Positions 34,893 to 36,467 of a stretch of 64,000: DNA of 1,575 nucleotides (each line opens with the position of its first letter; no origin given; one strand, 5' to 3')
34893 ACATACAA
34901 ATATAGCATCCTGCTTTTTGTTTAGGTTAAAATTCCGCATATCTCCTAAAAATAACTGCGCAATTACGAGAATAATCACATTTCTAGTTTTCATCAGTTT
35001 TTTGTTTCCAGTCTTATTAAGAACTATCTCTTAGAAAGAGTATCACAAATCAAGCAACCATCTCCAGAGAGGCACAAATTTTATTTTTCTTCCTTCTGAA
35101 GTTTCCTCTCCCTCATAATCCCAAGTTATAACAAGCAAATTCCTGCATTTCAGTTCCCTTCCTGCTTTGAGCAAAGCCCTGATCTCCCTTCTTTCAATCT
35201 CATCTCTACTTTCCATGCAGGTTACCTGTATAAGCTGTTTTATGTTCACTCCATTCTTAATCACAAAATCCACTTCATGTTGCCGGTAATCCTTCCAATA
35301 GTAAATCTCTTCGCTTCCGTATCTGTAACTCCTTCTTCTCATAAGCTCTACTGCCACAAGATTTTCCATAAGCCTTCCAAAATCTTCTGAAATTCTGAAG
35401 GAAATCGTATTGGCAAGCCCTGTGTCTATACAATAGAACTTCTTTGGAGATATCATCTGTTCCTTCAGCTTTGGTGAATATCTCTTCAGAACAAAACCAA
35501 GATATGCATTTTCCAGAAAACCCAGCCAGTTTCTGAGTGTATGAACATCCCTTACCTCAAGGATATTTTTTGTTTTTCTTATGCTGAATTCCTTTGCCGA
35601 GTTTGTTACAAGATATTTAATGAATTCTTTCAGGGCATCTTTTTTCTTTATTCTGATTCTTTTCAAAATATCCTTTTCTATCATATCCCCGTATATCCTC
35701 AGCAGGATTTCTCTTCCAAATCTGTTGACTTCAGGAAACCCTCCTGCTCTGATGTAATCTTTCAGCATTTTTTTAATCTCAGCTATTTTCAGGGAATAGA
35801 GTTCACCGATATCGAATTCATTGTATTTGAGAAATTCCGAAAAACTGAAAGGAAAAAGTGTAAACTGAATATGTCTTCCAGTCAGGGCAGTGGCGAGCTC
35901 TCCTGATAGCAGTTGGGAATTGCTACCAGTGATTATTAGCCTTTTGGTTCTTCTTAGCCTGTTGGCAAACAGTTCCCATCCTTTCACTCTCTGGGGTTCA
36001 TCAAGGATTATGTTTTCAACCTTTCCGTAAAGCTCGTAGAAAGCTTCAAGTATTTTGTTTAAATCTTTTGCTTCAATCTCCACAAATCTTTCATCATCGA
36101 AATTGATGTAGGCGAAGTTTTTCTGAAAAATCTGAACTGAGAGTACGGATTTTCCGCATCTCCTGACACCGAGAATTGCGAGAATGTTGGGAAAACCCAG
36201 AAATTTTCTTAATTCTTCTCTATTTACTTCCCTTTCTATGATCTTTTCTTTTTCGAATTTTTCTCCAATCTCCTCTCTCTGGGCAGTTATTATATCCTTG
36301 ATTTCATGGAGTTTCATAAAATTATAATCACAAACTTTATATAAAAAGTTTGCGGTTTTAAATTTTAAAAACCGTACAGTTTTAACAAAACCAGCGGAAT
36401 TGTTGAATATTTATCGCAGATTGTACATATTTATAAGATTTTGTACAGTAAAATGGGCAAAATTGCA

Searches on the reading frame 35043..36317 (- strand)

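Call 121: search_protein_families(library=pfam, max_evalue=0.001, proteins=[P0132, P0135, P0137, P0138, P0139, P0140, P0141, P0143])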
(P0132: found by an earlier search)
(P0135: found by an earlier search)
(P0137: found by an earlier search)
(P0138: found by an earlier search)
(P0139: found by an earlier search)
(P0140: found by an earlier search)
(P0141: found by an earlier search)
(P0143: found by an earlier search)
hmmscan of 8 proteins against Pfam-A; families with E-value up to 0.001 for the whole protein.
P0132 (947 aa): 5 families
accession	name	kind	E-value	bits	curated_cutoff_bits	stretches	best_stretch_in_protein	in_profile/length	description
PF00270.35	DEAD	-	3.4e-38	131.4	26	1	24-194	1-165/167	DEAD/DEAH box helicase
PF08494.16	DEAD_assoc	-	3.2e-33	115.6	23.5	1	610-785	1-191/191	DEAD/H associated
PF00271.37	Helicase_C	-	6.1e-23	81.6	23.5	1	248-352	3-107/110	Helicase conserved C-terminal domain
PF19306.5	WH_Lhr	-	1.7e-12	47.5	27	1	383-537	5-163/168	Large helicase-related protein, winged helix domain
PF04851.21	ResIII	-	5.4e-10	39.9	22.5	1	27-190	8-162/164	Type III restriction enzyme, res subunit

P0135 (832 aa): 1 family
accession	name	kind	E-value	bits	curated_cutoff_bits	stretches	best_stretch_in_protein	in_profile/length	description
PF05124.17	S_layer_C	-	9e-20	71.5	23.9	1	62-825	26-175/177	S-layer like family, outer domain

P0137 (554 aa): 3 families
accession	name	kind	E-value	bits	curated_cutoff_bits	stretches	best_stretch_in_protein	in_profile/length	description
PF00749.27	tRNA-synt_1c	-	3.6e-80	269.7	23.4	1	97-401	2-313/314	tRNA synthetases class I (E and Q), catalytic domain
PF03950.23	tRNA-synt_1c_C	-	9.5e-13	48.6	23.9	1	404-470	1-70/91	tRNA synthetases class I (E and Q), anti-codon binding domain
PF20974.2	tRNA-synt_1c_C2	-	2e-07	32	23.9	1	492-540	1-69/69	tRNA synthetases class I (E and Q), anti-codon binding domain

P0138 (424 aa): 3 families
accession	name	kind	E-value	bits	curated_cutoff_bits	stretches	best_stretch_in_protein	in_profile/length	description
PF13173.12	AAA_14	-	1.7e-32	112.6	27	1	44-163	3-129/129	AAA domain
PF13635.12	DUF4143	-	8.3e-28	97.6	28.1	1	214-362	1-154/160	Domain of unknown function (DUF4143)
PF04471.18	Mrr_cat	-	0.00042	20.9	21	0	322-401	13-88/115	Restriction endonuclease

P0139 (440 aa): 4 families
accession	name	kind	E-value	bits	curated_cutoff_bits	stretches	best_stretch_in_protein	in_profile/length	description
PF13173.12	AAA_14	-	7.7e-36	123.4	27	1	40-171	2-129/129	AAA domain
PF13635.12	DUF4143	-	2e-21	76.8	28.1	1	230-376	2-159/160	Domain of unknown function (DUF4143)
PF01637.24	ATPase_2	-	1.3e-06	28.8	33.2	0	77-169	83-186/225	ATPase domain predominantly from Archaea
PF13401.12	AAA_22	-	7.6e-06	26.7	27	0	86-140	68-123/130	AAA domain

P0140 (412 aa): 4 families
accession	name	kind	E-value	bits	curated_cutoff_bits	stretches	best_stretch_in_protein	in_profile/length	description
PF01593.30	Amino_oxidase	-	1.6e-25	90.7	19.8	1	13-278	1-262/443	Flavin containing amine oxidoreductase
PF13450.12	NAD_binding_8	-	2.3e-15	57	21.9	1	8-74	1-68/68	NAD(P)-binding Rossmann-like domain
PF07156.20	Prenylcys_lyase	-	5.9e-06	26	27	1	326-412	267-354/363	Prenylcysteine lyase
PF01266.30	DAO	-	0.00082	19.4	27.9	0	5-41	1-44/353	FAD dependent oxidoreductase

P0141 (370 aa): 1 family
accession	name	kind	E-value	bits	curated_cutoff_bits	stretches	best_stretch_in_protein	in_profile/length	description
PF00579.31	tRNA-synt_1b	-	2.4e-43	149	21.1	1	63-352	3-292/292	tRNA synthetases class I (W and Y)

P0143 (342 aa): 0 families
